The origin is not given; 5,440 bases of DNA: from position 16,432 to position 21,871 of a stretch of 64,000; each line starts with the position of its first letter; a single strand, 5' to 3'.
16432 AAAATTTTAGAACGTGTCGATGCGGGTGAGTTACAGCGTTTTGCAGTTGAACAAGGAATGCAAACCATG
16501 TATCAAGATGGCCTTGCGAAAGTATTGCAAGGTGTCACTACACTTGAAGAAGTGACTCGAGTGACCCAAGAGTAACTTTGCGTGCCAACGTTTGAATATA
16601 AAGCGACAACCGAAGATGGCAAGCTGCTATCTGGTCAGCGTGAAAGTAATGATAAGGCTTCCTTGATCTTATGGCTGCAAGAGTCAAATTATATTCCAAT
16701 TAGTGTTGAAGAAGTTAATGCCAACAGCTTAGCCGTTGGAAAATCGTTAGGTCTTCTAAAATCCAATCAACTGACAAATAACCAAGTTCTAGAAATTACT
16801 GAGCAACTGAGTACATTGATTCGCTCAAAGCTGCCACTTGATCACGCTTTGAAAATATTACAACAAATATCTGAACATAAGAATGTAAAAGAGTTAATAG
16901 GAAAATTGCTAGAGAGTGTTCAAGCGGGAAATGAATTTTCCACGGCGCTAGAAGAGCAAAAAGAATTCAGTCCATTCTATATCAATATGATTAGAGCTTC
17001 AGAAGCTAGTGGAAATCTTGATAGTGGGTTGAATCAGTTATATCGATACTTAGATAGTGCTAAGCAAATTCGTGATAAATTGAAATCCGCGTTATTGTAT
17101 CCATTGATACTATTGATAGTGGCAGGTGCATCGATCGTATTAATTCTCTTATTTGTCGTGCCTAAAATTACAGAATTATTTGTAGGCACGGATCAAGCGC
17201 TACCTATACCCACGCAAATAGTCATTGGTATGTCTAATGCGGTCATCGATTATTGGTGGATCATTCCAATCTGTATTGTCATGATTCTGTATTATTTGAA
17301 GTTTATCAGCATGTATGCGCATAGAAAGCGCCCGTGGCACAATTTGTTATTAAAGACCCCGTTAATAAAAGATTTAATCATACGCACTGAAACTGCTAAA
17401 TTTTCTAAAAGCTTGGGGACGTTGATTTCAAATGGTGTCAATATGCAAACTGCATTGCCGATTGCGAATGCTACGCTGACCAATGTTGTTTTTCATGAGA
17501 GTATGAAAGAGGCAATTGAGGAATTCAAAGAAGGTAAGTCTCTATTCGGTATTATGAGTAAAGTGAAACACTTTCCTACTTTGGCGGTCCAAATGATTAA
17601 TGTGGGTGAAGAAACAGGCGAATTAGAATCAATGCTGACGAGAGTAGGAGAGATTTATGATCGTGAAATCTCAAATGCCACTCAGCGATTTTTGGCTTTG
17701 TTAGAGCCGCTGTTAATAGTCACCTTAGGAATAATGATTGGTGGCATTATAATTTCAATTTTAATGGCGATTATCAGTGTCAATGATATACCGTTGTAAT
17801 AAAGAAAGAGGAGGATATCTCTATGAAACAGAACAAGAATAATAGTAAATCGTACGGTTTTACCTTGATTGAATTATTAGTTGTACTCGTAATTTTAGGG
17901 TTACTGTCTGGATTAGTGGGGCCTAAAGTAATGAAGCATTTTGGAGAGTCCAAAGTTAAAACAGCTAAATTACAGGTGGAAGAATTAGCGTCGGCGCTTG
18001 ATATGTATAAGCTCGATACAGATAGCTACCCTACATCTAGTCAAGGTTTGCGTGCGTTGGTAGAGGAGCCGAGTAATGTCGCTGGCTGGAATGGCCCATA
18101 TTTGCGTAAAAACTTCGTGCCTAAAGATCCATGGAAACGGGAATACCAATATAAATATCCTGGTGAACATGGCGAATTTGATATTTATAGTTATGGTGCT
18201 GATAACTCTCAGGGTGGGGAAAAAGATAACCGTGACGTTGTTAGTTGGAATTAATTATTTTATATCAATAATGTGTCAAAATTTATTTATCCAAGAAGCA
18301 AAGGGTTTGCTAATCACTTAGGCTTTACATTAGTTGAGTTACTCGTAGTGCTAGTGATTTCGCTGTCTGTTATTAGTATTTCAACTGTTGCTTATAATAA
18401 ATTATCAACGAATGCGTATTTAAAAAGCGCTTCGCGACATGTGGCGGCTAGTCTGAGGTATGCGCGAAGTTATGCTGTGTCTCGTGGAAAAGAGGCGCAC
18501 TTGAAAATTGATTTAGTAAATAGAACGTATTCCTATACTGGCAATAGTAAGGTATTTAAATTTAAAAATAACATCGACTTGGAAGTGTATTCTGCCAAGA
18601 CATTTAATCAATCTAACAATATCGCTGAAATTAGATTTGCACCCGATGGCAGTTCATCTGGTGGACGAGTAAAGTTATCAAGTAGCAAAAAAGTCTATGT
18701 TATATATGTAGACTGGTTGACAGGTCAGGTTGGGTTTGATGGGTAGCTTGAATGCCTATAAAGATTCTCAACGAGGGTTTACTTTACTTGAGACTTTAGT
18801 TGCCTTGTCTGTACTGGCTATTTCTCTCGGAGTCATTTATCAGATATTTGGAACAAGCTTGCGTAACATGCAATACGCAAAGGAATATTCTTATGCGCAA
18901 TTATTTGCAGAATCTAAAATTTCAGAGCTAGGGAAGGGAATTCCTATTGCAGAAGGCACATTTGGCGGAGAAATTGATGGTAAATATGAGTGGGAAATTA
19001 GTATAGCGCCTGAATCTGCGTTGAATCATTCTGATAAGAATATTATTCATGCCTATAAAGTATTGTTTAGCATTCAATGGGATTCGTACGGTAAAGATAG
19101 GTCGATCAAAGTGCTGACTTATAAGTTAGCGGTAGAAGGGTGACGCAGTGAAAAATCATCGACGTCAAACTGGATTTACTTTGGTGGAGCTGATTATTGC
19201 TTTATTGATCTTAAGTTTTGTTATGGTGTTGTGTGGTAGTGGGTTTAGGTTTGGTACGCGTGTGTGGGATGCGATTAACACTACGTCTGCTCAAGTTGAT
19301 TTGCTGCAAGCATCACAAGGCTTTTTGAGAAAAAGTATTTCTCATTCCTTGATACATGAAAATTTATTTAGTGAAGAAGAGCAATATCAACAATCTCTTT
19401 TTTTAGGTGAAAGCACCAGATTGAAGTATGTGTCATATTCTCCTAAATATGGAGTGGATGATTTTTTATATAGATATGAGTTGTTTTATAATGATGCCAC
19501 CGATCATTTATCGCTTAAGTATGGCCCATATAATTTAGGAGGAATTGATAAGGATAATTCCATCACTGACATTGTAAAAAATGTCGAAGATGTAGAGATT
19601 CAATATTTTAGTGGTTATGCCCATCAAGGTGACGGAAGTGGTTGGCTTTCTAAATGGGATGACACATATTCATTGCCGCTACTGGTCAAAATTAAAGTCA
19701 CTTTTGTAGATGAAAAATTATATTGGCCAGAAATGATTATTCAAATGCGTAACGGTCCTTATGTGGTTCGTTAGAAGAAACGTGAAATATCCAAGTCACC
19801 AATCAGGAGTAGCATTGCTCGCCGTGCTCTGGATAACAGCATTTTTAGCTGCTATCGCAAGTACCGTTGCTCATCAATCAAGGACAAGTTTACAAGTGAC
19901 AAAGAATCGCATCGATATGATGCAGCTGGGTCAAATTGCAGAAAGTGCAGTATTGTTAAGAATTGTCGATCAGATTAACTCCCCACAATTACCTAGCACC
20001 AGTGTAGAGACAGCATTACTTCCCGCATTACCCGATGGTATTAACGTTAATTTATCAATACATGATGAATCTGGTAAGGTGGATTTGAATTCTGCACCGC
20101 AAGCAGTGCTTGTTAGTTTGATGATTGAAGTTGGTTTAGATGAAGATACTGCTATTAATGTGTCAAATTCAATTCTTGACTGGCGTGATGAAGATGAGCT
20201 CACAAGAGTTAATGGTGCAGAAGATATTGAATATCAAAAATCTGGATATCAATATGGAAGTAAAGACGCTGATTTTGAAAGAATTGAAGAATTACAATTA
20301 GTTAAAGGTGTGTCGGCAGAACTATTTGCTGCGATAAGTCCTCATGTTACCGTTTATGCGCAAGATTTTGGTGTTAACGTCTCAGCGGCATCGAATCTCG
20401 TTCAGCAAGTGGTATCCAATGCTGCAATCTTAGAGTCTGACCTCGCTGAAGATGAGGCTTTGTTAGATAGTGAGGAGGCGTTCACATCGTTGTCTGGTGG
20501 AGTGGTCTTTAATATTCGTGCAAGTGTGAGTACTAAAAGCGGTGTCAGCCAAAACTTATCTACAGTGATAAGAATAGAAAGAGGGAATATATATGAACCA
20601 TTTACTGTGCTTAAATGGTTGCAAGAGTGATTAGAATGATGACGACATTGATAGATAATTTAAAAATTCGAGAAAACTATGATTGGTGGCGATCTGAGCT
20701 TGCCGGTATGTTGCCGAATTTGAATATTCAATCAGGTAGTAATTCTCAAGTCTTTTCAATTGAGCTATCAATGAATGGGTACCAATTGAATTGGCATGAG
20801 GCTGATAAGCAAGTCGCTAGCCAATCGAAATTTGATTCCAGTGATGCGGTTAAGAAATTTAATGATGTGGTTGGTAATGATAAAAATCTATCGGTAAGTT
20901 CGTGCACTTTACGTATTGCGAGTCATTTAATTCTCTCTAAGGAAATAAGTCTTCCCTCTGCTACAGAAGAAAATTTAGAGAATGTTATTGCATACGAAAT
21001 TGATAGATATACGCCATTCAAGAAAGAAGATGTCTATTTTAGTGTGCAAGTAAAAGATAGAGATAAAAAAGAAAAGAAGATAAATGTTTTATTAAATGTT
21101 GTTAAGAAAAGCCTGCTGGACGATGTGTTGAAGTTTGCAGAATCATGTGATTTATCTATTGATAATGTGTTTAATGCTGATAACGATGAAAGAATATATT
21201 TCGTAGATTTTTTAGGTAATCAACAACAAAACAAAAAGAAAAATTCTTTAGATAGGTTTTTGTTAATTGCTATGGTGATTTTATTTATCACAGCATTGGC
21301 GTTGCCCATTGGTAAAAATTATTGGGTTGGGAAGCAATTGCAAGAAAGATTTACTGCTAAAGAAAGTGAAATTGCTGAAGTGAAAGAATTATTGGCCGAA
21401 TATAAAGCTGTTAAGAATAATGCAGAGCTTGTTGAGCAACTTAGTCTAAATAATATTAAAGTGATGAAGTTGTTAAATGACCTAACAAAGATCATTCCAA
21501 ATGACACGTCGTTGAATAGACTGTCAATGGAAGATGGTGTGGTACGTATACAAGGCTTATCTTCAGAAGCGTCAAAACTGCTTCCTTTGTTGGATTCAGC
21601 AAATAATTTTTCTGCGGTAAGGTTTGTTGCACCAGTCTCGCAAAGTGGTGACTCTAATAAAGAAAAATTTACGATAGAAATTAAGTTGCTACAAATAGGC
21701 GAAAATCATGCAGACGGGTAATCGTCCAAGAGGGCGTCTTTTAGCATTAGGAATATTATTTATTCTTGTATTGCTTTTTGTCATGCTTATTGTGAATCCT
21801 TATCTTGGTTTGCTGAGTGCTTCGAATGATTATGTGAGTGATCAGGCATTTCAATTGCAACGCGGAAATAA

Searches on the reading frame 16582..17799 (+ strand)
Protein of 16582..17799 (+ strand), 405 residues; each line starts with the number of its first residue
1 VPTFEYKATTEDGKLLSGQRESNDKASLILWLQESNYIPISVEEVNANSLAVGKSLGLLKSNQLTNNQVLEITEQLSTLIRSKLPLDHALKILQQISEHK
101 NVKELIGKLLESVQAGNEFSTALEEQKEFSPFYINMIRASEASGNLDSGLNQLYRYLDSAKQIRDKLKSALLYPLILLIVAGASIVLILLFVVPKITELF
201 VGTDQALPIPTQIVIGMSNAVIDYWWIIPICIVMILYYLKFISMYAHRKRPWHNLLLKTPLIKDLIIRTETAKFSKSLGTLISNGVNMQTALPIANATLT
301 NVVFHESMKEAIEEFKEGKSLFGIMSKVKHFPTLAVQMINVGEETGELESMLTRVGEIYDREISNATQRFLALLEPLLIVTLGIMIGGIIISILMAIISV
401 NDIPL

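Call 11: search_protein_families(library=ncbifam, proteins=[window:16582-17799:+], max_evalue=0.00001)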
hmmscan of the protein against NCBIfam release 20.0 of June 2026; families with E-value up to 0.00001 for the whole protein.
window:16582-17799:+ (405 aa): 6 families
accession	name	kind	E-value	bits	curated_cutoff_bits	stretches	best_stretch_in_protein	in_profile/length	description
TIGR02120.1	GspF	equivalog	2.4e-105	353.1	424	1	4-402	1-399/401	type II secretion system inner membrane protein GspF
NF047826.1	T3SSXpsF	equivalog_domain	1.9e-92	310.2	650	1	1-399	1-399/405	type II secretion system protein XpsF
NF052606.1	T4PiliAsmPilCMyx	equivalog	3.3e-72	243.6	700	1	2-401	20-415/419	type IV pilus assembly protein PilC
NF052607.1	T4PiliAsmPilCThrm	equivalog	2.1e-70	237.9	700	1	1-400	1-400/406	type IV pilus assembly protein PilC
NF007861.0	PRK10573.1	equivalog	4.2e-67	226.9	401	1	4-402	7-396/401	protein transport protein HofC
NF041012.2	T4P_ComGB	equivalog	1.1e-40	140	240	1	70-395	4-325/332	competence type IV pilus assembly protein ComGB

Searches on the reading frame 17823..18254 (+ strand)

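Call 11: search_protein_families(library=ncbifam, proteins=[window:17823-18254:+], max_evalue=0.00001)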
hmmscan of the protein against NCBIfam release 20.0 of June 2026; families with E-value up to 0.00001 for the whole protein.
window:17823-18254:+ (143 aa): 5 families
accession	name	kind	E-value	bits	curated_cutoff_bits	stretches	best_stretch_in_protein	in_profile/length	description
TIGR01710.1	typeII_sec_gspG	equivalog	8.3e-49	165.1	88.85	1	12-143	2-134/134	type II secretion system major pseudopilin GspG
NF040999.1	pilin_ComGC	equivalog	8.4e-08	32.3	75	1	12-74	3-65/84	competence type IV pilus major pilin ComGC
TIGR01708.2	typeII_sec_gspH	equivalog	9.4e-08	32.2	80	1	11-63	2-51/169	type II secretion system minor pseudopilin GspH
NF041775.1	typeIV_PilA_Myxo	equivalog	2.7e-07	30.8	400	1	1-70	1-70/214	type IV pilin protein PilA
TIGR02532.1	IV_pilin_GFxxxE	domain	4.1e-07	29.6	16.3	1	12-32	3-23/24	prepilin-type N-terminal cleavage/methylation domain-containing protein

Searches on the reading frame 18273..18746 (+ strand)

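Call 11: search_protein_families(library=ncbifam, proteins=[window:18273-18746:+], max_evalue=0.00001)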
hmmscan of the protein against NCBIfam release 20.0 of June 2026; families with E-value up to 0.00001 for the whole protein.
window:18273-18746:+ (157 aa): 4 families
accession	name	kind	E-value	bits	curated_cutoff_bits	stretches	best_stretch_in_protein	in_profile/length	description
NF047827.1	T3SSXpsH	equivalog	3.7e-22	78.7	160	1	17-153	2-137/145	type II secretion system protein XpsH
NF040982.1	ComGD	equivalog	5.9e-11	42.9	70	1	17-143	3-126/139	competence type IV pilus minor pilin ComGD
TIGR01708.2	typeII_sec_gspH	equivalog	1.2e-08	35.2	80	1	17-80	3-66/169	type II secretion system minor pseudopilin GspH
TIGR02596.1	TIGR02596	subfamily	3.9e-07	30.3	70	1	18-77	1-60/196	Verru_Chthon cassette protein D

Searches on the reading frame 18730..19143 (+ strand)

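Call 47: search_protein_families(library=pfam, proteins=[window:18730-19143:+], max_evalue=0.001)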
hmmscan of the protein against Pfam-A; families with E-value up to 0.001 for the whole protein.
window:18730-19143:+ (137 aa): 1 family
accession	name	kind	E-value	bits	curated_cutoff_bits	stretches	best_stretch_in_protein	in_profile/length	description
PF07963.17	N_methyl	-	3.7e-08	33.1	21.2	1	13-37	3-27/27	Prokaryotic N-terminal methylation motif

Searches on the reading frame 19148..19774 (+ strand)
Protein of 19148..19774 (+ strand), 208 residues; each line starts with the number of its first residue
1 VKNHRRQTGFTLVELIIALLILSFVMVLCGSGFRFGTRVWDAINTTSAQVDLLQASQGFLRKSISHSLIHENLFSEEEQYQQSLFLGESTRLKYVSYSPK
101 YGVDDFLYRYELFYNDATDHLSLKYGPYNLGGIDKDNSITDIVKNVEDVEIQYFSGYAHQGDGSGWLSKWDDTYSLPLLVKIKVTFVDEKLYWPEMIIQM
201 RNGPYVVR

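Call 46: search_protein_families(library=pfam, proteins=[window:19148-19774:+], max_evalue=0.0001)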
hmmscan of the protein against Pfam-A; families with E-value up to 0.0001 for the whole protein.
window:19148-19774:+ (208 aa): 1 family
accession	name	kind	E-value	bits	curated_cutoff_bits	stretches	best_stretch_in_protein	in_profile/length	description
PF07963.17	N_methyl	-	4e-08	33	21.2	1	5-27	2-24/27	Prokaryotic N-terminal methylation motif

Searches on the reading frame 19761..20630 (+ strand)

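Call 46: search_protein_families(library=pfam, proteins=[window:19761-20630:+], max_evalue=0.0001)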
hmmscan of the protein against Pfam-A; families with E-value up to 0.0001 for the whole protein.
window:19761-20630:+ (289 aa): 1 family
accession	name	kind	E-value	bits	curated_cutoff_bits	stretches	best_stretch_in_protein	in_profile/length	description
PF21687.3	T2SSK_1st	-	3.8e-19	69.8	26.2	1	105-200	13-106/107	Type II secretion system (T2SS), protein K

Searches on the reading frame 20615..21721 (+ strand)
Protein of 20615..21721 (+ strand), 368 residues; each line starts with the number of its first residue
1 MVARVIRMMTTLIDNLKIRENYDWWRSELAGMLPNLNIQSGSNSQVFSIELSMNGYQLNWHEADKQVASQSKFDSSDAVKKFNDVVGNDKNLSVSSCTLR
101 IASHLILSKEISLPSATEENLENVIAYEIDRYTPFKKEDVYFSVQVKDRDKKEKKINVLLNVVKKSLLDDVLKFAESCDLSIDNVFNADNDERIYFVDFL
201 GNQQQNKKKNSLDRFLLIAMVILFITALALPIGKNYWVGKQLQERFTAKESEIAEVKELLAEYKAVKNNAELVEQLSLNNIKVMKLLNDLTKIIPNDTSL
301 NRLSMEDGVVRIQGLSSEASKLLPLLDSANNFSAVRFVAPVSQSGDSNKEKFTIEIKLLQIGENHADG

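Call 46: search_protein_families(library=pfam, proteins=[window:20615-21721:+], max_evalue=0.0001)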
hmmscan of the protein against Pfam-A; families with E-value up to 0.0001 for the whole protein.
window:20615-21721:+ (368 aa): 2 families
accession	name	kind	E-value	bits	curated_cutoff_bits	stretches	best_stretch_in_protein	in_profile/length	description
PF05137.18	PilN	-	1e-12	48.3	22.8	1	286-358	2-78/78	Fimbrial assembly protein (PilN)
PF11104.14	PilM_2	-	1.8e-06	27.6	27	1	65-181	33-151/340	Type IV pilus assembly protein PilM;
